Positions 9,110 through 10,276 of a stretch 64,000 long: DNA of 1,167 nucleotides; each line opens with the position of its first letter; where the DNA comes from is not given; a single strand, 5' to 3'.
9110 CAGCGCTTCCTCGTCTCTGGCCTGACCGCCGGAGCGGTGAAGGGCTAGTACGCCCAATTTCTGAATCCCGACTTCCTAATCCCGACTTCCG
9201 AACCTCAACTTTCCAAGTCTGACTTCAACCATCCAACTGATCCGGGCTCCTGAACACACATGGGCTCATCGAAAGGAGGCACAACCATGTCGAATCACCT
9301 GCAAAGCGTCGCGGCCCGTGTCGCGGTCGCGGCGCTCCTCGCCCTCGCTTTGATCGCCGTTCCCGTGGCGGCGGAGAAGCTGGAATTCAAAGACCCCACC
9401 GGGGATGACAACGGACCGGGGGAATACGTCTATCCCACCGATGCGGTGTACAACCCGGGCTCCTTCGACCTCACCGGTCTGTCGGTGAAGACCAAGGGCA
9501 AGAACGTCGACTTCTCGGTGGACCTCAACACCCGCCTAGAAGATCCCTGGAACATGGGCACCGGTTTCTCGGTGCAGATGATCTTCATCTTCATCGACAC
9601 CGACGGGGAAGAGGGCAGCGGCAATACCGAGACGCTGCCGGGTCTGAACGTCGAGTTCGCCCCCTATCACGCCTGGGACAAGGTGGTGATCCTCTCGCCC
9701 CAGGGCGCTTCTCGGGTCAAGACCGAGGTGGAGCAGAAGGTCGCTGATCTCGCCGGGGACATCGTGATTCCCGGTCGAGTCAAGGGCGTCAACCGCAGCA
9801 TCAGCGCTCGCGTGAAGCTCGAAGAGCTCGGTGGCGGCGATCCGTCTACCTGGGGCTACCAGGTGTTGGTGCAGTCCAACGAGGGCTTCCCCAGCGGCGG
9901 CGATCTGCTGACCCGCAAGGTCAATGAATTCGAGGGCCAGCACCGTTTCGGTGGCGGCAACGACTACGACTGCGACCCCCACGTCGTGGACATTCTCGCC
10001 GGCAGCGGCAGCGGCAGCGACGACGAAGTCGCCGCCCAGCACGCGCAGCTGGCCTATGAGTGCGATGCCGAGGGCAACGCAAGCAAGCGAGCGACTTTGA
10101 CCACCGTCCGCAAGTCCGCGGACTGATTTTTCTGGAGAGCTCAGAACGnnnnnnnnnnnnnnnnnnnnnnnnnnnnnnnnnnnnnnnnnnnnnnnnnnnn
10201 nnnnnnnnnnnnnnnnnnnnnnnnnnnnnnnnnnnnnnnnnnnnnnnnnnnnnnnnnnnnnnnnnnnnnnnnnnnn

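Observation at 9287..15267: Candidate outer-membrane glucan-capture module: three Glucodextran_C-like paralogs around a 732-aa beta-barrel, appended to a MalEFGK-type locus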

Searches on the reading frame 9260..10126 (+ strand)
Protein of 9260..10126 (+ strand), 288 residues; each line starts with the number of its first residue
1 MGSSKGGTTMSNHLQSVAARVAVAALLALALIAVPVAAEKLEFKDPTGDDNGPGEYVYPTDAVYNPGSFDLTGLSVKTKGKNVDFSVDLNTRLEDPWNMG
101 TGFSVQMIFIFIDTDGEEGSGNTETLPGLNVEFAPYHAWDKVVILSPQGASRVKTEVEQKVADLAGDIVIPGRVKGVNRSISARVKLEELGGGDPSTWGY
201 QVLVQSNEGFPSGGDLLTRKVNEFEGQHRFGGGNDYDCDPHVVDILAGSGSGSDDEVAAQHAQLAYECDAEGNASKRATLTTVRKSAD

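Call 4: search_protein_families(library=pfam, proteins=[window:9260-10126:+], max_evalue=0.01)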
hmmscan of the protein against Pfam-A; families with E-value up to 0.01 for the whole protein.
window:9260-10126:+ (288 aa): 1 family
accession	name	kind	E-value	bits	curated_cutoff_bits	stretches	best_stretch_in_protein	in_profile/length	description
PF09985.14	Glucodextran_C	-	4.4e-59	200.2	22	1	42-272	3-220/228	C-terminal binding-module, SLH-like, of glucodextranase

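Call 5: search_protein_families(library=ncbifam, proteins=[window:9260-10126:+], max_evalue=0.01)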
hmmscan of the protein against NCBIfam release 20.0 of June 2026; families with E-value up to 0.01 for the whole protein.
window:9260-10126:+ (288 aa): 0 families

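Call 7: search_solved_structures(query=window:9260-10126:+, max_evalue=1, show_alignments=1)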
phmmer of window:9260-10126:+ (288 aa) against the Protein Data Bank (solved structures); distinct sequences matched with E-value up to 1: 1.
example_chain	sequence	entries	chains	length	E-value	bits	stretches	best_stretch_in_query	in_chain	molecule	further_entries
1ug9_A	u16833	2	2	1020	2.2e-17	66.6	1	43-205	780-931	glucodextranase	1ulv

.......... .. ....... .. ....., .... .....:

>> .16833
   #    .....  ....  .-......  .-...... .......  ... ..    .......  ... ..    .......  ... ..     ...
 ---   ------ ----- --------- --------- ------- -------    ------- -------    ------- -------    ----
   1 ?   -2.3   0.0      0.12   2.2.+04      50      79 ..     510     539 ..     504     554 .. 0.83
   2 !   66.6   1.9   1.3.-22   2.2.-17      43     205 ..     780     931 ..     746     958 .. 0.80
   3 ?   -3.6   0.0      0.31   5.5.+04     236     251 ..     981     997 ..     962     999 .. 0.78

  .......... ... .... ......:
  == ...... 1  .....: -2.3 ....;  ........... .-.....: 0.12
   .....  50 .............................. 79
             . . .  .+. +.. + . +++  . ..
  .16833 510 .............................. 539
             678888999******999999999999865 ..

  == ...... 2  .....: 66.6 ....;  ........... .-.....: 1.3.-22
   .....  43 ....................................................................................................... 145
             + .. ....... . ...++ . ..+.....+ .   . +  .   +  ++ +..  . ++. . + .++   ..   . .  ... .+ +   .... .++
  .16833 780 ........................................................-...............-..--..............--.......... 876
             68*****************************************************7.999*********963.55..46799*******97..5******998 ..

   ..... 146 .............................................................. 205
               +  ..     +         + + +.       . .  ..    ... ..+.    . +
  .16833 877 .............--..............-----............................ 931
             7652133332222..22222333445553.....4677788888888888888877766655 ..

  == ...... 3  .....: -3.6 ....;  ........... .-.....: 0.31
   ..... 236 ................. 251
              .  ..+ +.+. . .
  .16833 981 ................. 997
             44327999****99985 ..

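Call 34: find_homologous_proteins(query=window:9260-10126:+, max_evalue=0.001)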
Query window:9260-10126:+ (288 aa): 2147 proteins with E <= 0.001 among 8000 candidates; the best 120 are listed.
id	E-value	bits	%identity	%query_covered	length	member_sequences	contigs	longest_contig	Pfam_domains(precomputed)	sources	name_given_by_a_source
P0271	3.0e-183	626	100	97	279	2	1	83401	PF09985.15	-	-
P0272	2.1e-124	433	73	86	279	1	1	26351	PF09985.15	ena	-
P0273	9.9e-122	424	73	85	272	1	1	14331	PF09985.15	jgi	jgi:carbohydrate-binding DOMON domain-containing protein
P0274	5.0e-118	412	70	86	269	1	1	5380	PF09985.15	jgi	jgi:carbohydrate-binding DOMON domain-containing protein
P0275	5.5e-117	408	69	92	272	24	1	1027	PF09985.15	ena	-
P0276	5.2e-116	405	68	92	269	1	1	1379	PF09985.15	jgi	jgi:carbohydrate-binding DOMON domain-containing protein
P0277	5.6e-116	405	67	94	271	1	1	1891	PF09985.15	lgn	-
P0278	5.9e-116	405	65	96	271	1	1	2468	PF09985.15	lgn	-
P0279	1.5e-115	404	69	90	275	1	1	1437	PF09985.15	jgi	jgi:carbohydrate-binding DOMON domain-containing protein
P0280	1.8e-115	403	65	86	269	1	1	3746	PF09985.15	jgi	jgi:carbohydrate-binding DOMON domain-containing protein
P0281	2.0e-115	403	69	92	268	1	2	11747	PF09985.15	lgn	-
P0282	2.7e-115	403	65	92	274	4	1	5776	PF09985.15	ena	-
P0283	2.0e-114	400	66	92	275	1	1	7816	PF09985.15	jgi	jgi:carbohydrate-binding DOMON domain-containing protein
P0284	2.7e-114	399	69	87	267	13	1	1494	PF09985.15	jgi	jgi:carbohydrate-binding DOMON domain-containing protein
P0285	3.0e-114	399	64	96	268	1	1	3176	PF09985.15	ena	-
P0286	3.6e-114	399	64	93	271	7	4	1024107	PF09985.15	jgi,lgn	-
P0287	4.0e-114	399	68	92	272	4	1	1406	PF09985.15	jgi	-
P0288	8.2e-114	398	70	87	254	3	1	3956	PF09985.15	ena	-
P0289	1.5e-113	397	70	85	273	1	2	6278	PF09985.15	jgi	jgi:carbohydrate-binding DOMON domain-containing protein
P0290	1.6e-113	397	66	90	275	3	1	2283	PF09985.15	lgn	-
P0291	1.7e-113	397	68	89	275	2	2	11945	PF09985.15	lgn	-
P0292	1.7e-113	397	66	90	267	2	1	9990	PF09985.15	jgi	jgi:carbohydrate-binding DOMON domain-containing protein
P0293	2.2e-113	396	67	92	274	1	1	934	PF09985.15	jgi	jgi:carbohydrate-binding DOMON domain-containing protein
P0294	4.5e-113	395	67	92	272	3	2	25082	PF09985.15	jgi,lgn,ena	-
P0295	9.2e-113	394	68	86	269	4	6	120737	PF09985.15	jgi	jgi:carbohydrate-binding DOMON domain-containing protein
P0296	1.2e-112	394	63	96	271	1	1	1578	PF09985.15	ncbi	-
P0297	1.9e-112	393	68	91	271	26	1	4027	PF09985.15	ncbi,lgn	-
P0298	3.0e-112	393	67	87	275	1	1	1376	PF09985.15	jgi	-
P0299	3.0e-112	393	69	86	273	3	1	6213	PF09985.15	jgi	jgi:hypothetical protein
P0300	3.4e-112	393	62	94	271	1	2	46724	PF09985.15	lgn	-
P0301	3.5e-112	393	63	94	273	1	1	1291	PF09985.15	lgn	-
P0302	3.9e-112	392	65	90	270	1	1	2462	PF09985.15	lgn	-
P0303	4.4e-112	392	66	90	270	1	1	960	PF09985.15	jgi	jgi:carbohydrate-binding DOMON domain-containing protein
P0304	5.9e-112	392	67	86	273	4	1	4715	PF09985.15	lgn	-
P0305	6.4e-112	392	64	93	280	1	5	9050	PF09985.15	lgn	-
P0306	6.5e-112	392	67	86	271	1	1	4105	PF09985.15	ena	-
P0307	6.5e-112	392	67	86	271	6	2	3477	PF09985.15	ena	-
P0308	6.6e-112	392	67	86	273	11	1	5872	PF09985.15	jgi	jgi:carbohydrate-binding DOMON domain-containing protein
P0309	6.8e-112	392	66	85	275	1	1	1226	PF09985.15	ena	-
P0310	9.0e-112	391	69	86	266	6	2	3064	PF09985.15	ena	-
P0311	9.1e-112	391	67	89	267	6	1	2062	PF09985.15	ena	-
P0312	1.0e-111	391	67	86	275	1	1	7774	PF09985.15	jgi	jgi:carbohydrate-binding DOMON domain-containing protein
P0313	1.2e-111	391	67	91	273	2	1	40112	PF09985.15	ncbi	-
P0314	1.3e-111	391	67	87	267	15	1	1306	PF09985.15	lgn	-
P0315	1.3e-111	391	61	96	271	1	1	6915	PF09985.15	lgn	-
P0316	1.4e-111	391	64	93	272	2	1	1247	PF09985.15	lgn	-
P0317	1.5e-111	390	64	94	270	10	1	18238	PF09985.15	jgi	-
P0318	1.6e-111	390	65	90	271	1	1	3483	PF09985.15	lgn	-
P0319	1.8e-111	390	65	85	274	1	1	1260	PF09985.15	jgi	jgi:carbohydrate-binding DOMON domain-containing protein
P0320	1.9e-111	390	65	93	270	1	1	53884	PF09985.15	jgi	jgi:carbohydrate-binding DOMON domain-containing protein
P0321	1.9e-111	390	65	93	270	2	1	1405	PF09985.15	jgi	jgi:carbohydrate-binding DOMON domain-containing protein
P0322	2.2e-111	390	65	90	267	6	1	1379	PF09985.15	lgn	-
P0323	2.2e-111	390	63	96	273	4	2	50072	PF09985.15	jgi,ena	jgi:hypothetical protein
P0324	2.4e-111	390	66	86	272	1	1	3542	PF09985.15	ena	-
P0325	2.9e-111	390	66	95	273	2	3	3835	PF09985.15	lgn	-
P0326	3.2e-111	389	64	93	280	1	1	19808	PF09985.15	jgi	jgi:hypothetical protein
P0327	3.4e-111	389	66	91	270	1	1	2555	PF09985.15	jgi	jgi:carbohydrate-binding DOMON domain-containing protein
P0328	3.4e-111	389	67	92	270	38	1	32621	PF09985.15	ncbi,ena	-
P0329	3.8e-111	389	65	86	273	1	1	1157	PF09985.15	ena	-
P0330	4.1e-111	389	67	87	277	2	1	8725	PF09985.15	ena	-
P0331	4.1e-111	389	66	92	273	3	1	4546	PF09985.15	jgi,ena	jgi:carbohydrate-binding DOMON domain-containing protein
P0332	4.5e-111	389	66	88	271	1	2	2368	PF09985.15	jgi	jgi:carbohydrate-binding DOMON domain-containing protein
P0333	5.8e-111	389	62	93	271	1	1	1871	PF09985.15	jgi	jgi:carbohydrate-binding DOMON domain-containing protein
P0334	6.0e-111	388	66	93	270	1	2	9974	PF09985.15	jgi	-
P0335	6.7e-111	388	64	90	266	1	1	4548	PF09985.15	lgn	-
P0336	6.9e-111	388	64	94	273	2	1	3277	PF09985.15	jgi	jgi:carbohydrate-binding DOMON domain-containing protein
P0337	7.7e-111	388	65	90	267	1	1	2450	PF09985.15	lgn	-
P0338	9.1e-111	388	69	86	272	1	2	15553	PF09985.15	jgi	jgi:carbohydrate-binding DOMON domain-containing protein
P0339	9.4e-111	388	66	91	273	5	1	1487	PF09985.15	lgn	-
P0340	1.0e-110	388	66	86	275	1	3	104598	PF09985.15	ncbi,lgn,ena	ncbi:MAG: glucodextranase DOMON-like domain-containing protein [Candidatus Eisenbacteria bacterium]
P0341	1.1e-110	388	65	91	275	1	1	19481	PF09985.15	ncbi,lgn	ncbi:MAG: glucodextranase DOMON-like domain-containing protein [Hyphomicrobiales bacterium]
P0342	1.2e-110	387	65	92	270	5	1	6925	PF09985.15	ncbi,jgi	-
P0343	1.3e-110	387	63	91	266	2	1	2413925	PF09985.15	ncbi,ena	-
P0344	1.4e-110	387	65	87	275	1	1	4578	PF09985.15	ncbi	-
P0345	1.4e-110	387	64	93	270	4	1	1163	PF09985.15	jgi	jgi:carbohydrate-binding DOMON domain-containing protein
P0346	1.4e-110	387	63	95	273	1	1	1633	PF09985.15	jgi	jgi:carbohydrate-binding DOMON domain-containing protein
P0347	1.5e-110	387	67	86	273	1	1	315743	PF09985.15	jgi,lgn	jgi:carbohydrate-binding DOMON domain-containing protein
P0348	1.6e-110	387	62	96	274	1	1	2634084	PF09985.15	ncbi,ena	-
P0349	1.7e-110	387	65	85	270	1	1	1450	PF09985.15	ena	-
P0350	2.0e-110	387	64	86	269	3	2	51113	PF09985.15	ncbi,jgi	jgi:carbohydrate-binding DOMON domain-containing protein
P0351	2.3e-110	387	66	86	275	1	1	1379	PF09985.15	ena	-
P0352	2.4e-110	387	66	87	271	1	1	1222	PF09985.15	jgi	jgi:carbohydrate-binding DOMON domain-containing protein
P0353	2.5e-110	386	65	88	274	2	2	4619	PF09985.15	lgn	-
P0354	2.9e-110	386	67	84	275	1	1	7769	PF09985.15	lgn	-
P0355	2.9e-110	386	66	91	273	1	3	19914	PF09985.15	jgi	-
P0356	3.1e-110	386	63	94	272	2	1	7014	PF09985.15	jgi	jgi:carbohydrate-binding DOMON domain-containing protein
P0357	3.5e-110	386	66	84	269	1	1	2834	PF09985.15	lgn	-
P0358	4.8e-110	386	64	92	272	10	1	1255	PF09985.15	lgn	-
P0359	4.8e-110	385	64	91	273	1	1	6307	PF09985.15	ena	-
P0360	5.7e-110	385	66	87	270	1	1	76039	PF09985.15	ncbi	ncbi:MAG: glucodextranase DOMON-like domain-containing protein [Pseudomonadota bacterium]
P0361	1.0e-109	384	66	87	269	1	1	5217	PF09985.15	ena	-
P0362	1.1e-109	384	66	91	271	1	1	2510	PF09985.15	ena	-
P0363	1.2e-109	384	66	86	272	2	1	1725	PF09985.15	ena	-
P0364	1.2e-109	384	65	89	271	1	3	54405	PF09985.15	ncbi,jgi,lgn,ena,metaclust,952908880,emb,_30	jgi:carbohydrate-binding DOMON domain-containing protein|metaclust:\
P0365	1.6e-109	384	64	93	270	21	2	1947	PF09985.15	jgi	jgi:carbohydrate-binding DOMON domain-containing protein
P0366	1.7e-109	384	66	86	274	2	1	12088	PF09985.15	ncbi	-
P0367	1.8e-109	384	68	85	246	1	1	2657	PF09985.15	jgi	-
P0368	2.0e-109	383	64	87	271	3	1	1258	PF09985.15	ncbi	-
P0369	2.1e-109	383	65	86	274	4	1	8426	PF09985.15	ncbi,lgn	-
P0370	2.2e-109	383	63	92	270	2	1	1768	PF09985.15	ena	-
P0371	2.2e-109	383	64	90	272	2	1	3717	PF09985.15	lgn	-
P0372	2.7e-109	383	64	91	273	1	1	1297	PF09985.15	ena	-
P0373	3.0e-109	383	65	87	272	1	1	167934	PF09985.15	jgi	-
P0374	3.8e-109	383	68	86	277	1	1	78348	PF09985.15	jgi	jgi:C-terminal binding-module, SLH-like, of glucodextranase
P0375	3.9e-109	383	63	92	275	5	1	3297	PF09985.15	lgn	-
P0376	3.9e-109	383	64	90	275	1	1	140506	PF09985.15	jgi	jgi:carbohydrate-binding DOMON domain-containing protein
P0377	4.1e-109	382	65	86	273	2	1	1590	PF09985.15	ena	-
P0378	4.5e-109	382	65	86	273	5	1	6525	PF09985.15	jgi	-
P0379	4.8e-109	382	64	91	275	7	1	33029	PF09985.15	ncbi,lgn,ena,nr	ncbi:MAG TPA: glucodextranase DOMON-like domain-containing protein [Acidobacteriota bacterium]|nr:gl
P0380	4.8e-109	382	66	86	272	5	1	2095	PF09985.15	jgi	jgi:carbohydrate-binding DOMON domain-containing protein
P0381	5.5e-109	382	65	85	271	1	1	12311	PF09985.15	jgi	jgi:carbohydrate-binding DOMON domain-containing protein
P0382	5.7e-109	382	63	94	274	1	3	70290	PF09985.15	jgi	jgi:carbohydrate-binding DOMON domain-containing protein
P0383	6.0e-109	382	66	85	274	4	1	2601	PF09985.15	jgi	jgi:carbohydrate-binding DOMON domain-containing protein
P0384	6.4e-109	382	63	94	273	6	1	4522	PF09985.15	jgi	jgi:carbohydrate-binding DOMON domain-containing protein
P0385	6.4e-109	382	65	85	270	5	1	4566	PF09985.15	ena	-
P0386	6.8e-109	382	66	86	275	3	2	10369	PF09985.15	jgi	jgi:carbohydrate-binding DOMON domain-containing protein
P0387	7.2e-109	382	64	85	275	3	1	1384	PF09985.15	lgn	-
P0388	8.0e-109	381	61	94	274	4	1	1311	PF09985.15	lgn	-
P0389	8.0e-109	381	63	94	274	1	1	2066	PF09985.15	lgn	-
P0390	8.1e-109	381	66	85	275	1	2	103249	PF09985.15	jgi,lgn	jgi:carbohydrate-binding DOMON domain-containing protein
